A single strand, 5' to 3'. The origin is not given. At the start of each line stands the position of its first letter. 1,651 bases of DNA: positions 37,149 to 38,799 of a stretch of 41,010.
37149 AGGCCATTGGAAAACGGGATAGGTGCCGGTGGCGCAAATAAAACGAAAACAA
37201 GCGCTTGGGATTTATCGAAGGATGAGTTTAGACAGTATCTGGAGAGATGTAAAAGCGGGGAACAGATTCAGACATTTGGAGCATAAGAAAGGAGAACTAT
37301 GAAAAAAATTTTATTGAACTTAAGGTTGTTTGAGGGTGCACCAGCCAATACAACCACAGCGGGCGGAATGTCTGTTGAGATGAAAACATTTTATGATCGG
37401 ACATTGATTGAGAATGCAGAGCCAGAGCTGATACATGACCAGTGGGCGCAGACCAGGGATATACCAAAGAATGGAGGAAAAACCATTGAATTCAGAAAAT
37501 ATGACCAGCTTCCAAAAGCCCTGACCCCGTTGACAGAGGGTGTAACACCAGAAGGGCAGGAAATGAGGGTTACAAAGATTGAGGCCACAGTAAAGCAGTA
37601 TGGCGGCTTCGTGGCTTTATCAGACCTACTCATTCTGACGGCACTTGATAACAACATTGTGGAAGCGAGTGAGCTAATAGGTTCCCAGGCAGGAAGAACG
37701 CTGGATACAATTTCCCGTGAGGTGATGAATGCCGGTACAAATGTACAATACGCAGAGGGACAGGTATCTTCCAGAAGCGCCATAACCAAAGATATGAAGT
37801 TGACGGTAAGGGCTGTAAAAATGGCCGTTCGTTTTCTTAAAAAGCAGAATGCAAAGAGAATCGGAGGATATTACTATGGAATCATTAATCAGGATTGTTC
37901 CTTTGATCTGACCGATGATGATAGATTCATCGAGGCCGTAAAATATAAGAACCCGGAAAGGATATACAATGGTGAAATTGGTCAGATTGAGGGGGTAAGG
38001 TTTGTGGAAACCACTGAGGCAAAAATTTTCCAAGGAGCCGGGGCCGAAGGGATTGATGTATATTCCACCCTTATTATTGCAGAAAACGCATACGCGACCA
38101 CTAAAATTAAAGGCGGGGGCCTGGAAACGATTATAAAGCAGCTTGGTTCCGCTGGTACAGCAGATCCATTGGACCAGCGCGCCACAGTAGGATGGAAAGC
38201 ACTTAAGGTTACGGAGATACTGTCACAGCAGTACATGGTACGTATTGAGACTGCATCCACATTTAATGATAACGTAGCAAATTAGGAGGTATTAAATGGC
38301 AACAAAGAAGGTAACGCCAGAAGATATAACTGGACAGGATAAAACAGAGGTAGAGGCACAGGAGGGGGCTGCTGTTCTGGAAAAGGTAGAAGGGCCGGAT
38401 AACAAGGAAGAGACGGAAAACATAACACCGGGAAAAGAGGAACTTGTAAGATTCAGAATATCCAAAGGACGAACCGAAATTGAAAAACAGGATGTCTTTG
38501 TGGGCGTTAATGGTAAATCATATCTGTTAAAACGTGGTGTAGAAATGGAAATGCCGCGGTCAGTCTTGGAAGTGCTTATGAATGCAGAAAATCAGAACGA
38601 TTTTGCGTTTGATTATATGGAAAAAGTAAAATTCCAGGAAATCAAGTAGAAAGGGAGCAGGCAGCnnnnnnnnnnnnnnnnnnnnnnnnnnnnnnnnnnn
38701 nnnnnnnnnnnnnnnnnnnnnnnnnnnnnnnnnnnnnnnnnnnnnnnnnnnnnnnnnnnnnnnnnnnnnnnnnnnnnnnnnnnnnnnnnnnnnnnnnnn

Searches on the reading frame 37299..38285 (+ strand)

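Call 7: search_protein_families(library=phrogs, proteins=[window:37299-38285:+], max_evalue=0.001)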
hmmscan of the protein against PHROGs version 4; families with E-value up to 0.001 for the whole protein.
window:37299-38285:+ (328 aa): 3 families
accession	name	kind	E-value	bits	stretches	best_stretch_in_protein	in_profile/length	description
phrog_1357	-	head and packaging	3.9e-89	300.1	1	16-326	21-352/356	major head protein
phrog_544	-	head and packaging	5.3e-06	27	1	52-296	35-250/282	major head protein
phrog_267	-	head and packaging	0.00054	20.2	1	32-242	45-260/410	major head protein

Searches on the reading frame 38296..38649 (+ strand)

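Call 7: search_protein_families(library=phrogs, proteins=[window:38296-38649:+], max_evalue=0.001)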
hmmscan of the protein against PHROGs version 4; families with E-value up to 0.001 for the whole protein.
window:38296-38649:+ (117 aa): 1 family
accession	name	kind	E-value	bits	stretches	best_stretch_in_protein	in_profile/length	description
phrog_15239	-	unknown function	2.3e-14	54.1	1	32-111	6-84/96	-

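Call 99: search_protein_families(library=pfam, proteins=[window:38296-38649:+], max_evalue=0.05)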
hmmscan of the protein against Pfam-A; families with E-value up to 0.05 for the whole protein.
window:38296-38649:+ (117 aa): 0 families
